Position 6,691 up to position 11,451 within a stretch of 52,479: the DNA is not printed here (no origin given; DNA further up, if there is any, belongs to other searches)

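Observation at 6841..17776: Sigma-54-promoted, translationally coupled 7-gene unit linking a cyclase, a prenyl-diphosphate synthase, lipid-handling proteins and a giant flavoprotein: candidate undescribed isoprenoid-lipid system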

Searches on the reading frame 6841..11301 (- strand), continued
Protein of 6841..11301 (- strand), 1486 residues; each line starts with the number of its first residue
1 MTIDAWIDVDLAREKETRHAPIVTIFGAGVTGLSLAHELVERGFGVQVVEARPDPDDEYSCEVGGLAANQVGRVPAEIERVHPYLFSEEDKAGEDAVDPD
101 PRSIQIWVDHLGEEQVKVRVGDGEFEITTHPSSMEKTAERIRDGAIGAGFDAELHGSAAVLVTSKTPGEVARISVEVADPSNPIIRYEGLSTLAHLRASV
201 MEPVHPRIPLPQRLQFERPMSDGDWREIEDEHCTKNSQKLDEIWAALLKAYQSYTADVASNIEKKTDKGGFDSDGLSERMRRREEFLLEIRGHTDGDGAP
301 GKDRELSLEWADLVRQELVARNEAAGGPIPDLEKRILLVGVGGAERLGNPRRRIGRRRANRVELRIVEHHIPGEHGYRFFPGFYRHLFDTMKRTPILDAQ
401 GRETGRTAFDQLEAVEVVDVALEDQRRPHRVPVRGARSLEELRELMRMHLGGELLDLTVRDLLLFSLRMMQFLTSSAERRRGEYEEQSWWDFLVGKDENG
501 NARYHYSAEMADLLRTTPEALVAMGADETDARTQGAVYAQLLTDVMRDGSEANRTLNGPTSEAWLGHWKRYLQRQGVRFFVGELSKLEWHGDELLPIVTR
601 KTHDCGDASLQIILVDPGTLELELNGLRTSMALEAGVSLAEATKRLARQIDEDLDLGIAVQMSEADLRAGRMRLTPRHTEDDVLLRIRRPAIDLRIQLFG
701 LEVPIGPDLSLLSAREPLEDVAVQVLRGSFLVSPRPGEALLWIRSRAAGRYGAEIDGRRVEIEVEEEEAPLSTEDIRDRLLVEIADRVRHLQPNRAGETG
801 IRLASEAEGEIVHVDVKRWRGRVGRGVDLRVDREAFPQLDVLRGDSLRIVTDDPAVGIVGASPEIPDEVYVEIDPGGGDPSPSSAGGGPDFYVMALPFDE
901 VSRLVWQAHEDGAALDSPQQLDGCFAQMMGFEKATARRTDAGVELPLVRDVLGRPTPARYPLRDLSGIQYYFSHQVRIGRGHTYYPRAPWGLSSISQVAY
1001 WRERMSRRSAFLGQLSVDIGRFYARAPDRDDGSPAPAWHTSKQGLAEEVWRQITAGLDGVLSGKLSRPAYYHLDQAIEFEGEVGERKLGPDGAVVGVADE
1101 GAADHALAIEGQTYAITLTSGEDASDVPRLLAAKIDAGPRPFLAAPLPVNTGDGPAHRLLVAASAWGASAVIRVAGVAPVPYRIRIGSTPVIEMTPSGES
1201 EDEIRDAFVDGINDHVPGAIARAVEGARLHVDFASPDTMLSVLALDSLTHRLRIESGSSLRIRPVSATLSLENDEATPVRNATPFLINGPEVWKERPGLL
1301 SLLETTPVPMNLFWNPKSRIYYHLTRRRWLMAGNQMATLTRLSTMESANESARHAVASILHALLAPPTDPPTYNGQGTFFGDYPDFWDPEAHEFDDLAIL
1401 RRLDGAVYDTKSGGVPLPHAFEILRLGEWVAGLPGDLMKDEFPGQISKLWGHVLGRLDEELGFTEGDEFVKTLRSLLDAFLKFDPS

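Call 50: find_encoding_contigs(protein=P0065, flank=8000, max_places=1)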
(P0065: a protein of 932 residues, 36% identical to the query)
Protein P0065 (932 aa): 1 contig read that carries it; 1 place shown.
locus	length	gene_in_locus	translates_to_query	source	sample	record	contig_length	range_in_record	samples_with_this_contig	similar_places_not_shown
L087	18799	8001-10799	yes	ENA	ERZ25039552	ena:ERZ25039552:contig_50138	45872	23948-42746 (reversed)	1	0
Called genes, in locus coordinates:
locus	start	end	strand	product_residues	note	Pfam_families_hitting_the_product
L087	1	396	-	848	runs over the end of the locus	PF14765:PS-DH, PF22953:SpnB_Rossmann, PF08240:ADH_N, PF00107:ADH_zinc_N, PF13602:ADH_zinc_N_2, PF00106:adh_short (weak), PF08659:KR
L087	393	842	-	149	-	PF21089:PKS_DH_N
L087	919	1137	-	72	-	-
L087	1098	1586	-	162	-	PF00698:Acyl_transf_1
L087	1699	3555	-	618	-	PF00109:ketoacyl-synt, PF02801:Ketoacyl-synt_C, PF16197:KAsynt_C_assoc, PF22621:CurL-like_PKS_C (weak), PF00698:Acyl_transf_1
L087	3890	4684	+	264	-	PF00106:adh_short, PF08659:KR, PF13561:adh_short_C2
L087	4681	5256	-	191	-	-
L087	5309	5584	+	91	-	-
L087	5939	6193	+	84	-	-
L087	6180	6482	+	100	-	-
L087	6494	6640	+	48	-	-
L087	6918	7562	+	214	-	-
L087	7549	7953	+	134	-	-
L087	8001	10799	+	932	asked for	PF13450:NAD_binding_8 (faint), PF00691:OmpA (weak)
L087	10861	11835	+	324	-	-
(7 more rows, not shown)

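Call 74: search_solved_structures(query=A7, max_evalue=10)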
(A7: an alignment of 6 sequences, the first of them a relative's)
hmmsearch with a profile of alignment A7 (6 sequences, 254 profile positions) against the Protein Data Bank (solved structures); distinct sequences matched with E-value up to 10: 0.

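Call 75: search_solved_structures(query=A8, max_evalue=1)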
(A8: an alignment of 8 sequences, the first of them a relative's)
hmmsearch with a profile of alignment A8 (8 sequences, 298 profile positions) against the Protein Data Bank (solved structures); distinct sequences matched with E-value up to 1: 37.
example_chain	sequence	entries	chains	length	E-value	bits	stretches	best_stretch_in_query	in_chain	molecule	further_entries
8v4n_A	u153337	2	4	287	1.4e-26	96.7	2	181-298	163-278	Type 1 encapsulin shell protein EncA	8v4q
4pt2_P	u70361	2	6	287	1.7e-26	96.4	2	181-298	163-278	Encapsulin protein | Type 1 encapsulin shell protein EncA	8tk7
7s4q_A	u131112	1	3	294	1.9e-26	96.2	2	181-298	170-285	EncA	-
7s20_A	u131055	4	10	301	2.1e-26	96.1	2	181-298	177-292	EncA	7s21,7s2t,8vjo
9b9i_A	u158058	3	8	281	3e-24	89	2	181-298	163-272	Type 1 encapsulin shell protein EncA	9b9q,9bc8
6nj8_A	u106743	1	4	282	2.4e-22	82.7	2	178-298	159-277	Encapsulating protein for a DyP-type peroxidase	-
7mh2_A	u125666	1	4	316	6.1e-21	78.1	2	177-298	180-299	T4GALA Engineered Protein Nanocage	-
8rvj_A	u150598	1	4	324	6.7e-21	78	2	177-298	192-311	Type 1 encapsulin shell protein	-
9i8e_C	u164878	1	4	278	8.2e-21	77.7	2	178-297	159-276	Encapsulin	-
9i8f_C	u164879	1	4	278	1.9e-20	76.6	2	178-297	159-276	Encapsulin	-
9zvv_A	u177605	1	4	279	1e-19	74.2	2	176-298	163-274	Type 1 encapsulin shell protein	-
9zw3_A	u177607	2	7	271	1.3e-18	70.5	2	178-298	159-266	Type 1 encapsulin shell protein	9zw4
9fy6_A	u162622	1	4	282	1.8e-18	70.1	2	179-298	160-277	Bacteriocin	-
7odw_A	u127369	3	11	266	6.6e-09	38.6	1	179-298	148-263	Linocin_M18 bacteriocin protein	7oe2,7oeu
7boj_A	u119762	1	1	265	2.4e-06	30.2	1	172-278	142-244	29 kDa antigen Cfp29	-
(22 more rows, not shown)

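Call 77: predict_structure(alignment_id=A3)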
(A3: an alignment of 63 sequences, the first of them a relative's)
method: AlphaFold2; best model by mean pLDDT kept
length: 1088 residues; sequences in the alignment: 63
mean_pLDDT: 80.7   pTM: 0.85
mean pLDDT of the five models: 80.7, 79.5, 78.8, 78.6, 77.5
residues with pLDDT >= 90: 657; 70-90: 163; 50-70: 92; < 50: 176
segments of 3 or more residues with pLDDT < 50: 1-15, 493-545, 548-571, 597-606, 608-673, 1083-1088
pLDDT, mean of each block of 10 residues (from residue 1): 40 48 86 98 97 96 95 94 95 95 96 96 95 94 94 97 95 95 94 98 96 98 97 96 94 95 96 81 94 92 95 90 88 67 88 93 93 95 96 92 85 85 91 68 90 94 95 94 92 41 33 31 34 36 44 36 42 80 55 48 43 39 36 29 31 27 36 61 86 97 95 95 96 91 80 95 94 91 91 92 71 90 95 96 97 94 95 86 84 94 88 68 95 97 94 98 93 83 78 90 89 95 92 90 84 75 57 58 45
secondary structure, 60 per line:
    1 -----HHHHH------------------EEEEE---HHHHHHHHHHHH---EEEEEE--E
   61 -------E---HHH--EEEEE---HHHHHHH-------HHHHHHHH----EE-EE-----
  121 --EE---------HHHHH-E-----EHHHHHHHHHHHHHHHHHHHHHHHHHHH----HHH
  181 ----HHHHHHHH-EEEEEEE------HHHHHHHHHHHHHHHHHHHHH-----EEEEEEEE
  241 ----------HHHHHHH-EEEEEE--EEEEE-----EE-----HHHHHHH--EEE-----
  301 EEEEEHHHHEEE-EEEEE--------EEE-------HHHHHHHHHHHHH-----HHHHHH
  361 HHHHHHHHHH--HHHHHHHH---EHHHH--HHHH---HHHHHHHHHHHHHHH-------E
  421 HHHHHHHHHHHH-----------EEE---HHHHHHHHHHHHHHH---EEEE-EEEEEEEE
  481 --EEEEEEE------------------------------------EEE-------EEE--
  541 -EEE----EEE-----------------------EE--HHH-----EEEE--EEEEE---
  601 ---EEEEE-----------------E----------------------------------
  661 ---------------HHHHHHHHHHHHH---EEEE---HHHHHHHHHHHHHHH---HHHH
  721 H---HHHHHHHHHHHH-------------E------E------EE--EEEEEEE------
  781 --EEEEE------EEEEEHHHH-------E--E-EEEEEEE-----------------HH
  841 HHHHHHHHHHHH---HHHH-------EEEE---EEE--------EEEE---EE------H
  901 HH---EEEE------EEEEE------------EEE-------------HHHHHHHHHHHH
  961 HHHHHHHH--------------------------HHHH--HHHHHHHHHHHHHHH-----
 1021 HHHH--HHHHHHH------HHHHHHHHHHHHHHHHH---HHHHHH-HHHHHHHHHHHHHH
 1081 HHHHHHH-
elements in order (helices of 4 or more, strands of 3 or more residues): H6-10 E29-33 H37-48 E52-57 E77-81 H85-91 H99-106 H134-138 H147-173 H185-192 E194-200 H207-227 E233-240 H251-257 E259-264 E267-271 H284-290 E293-295 E301-305 H306-309 E310-312 E314-318 E327-329 H337-349 H355-370 H373-380 H385-388 H391-394 H398-412 H421-432 E444-446 H450-464 E468-471 E473-480 E483-489 E526-528 E536-538 E542-544 E549-551 E587-590 E593-597 E604-608 H676-688 E692-695 H699-713 H717-721 H725-736 E768-774 E783-787 E794-798 H799-802 E815-821 H839-852 H856-859 E867-870 E874-876 E885-888 E906-909 E916-920 E933-935 H949-968 H995-998 H1001-1015 H1021-1024 H1027-1033 H1040-1056 H1060-1065 H1067-1087
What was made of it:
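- The structural inference rests on a homologue's model that has a low-confidence insert (call 77).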

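Call 80: fold_search(model_id=the predicted structure, library=pdb)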
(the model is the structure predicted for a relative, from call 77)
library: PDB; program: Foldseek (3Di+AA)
matches with E <= 10: 1888; with E <= 0.001: 74
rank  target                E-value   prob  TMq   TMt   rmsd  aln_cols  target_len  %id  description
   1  5mog_A                5.8e-07  1.00  0.29  0.63  16.3       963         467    9  Oryza sativa phytoene desaturase inhibited by norflurazon (released 2017-07-12)
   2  5mog_B                9.8e-07  1.00  0.34  0.75   9.0       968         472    8  Oryza sativa phytoene desaturase inhibited by norflurazon (released 2017-07-12)
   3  5mog_C                9.8e-07  1.00  0.29  0.62  16.4       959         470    8  Oryza sativa phytoene desaturase inhibited by norflurazon (released 2017-07-12)
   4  5mog_E                1.1e-06  1.00  0.29  0.63  16.4       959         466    9  Oryza sativa phytoene desaturase inhibited by norflurazon (released 2017-07-12)
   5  4zhv_B                2.4e-05  1.00  0.08  0.54   9.7       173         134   18  Crystal structure of a bacterial signalling protein (released 2016-04-27)
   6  6ikj_A                3.8e-05  1.00  0.08  0.53   9.8       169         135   18  Crystal structure of YfiB(F48S) (released 2019-03-13)
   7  9h5p_A                3.8e-05  1.00  0.29  0.63  12.3       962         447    9  Crystal structure of Thermoanaerobacterales bacterium monoamine oxidase in complex with putrescine (released 2025-01-22)
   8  2z5y                  4.2e-05  1.00  0.31  0.60  11.9      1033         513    9  Crystal Structure of Human Monoamine Oxidase A (G110A) with Harmine (released 2008-04-01)
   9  6jfw_A                5.1e-05  1.00  0.08  0.54   6.9       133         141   22  Crystal structure of PA0833 periplasmic domain from Pseudomonas aeruginosa reveals an unexpected enlarged peptidoglyca (released 2019-03-20)
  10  6iki_A                5.1e-05  1.00  0.09  0.56   9.3       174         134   19  Crystal structure of YfiB(W55L) (released 2019-03-13)
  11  4zhv_A                5.1e-05  1.00  0.08  0.53   9.7       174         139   19  Crystal structure of a bacterial signalling protein (released 2016-04-27)
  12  7c49_A                5.1e-05  1.00  0.28  0.62   8.4       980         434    8  nicA2 with cofactor FAD and substrate nicotine (released 2020-06-03)
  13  7c4a_B                5.4e-05  1.00  0.28  0.60   8.7       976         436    8  nicA2 with cofactor FAD (released 2020-06-03)
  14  5ttk_A                7.0e-05  1.00  0.28  0.59   8.6       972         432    8  Crystal Structure of Selenomethionine-incorporated Nicotine Oxidoreductase from Pseudomonas putida (released 2017-01-25)
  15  6iki_B                7.7e-05  1.00  0.09  0.55   9.3       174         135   19  Crystal structure of YfiB(W55L) (released 2019-03-13)
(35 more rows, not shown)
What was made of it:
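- On Canonical carotenoid (crt) cluster: Fold-level similarity to PDS is present (call 80).
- The flavoprotein core is closest to phytoene desaturase (call 80).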
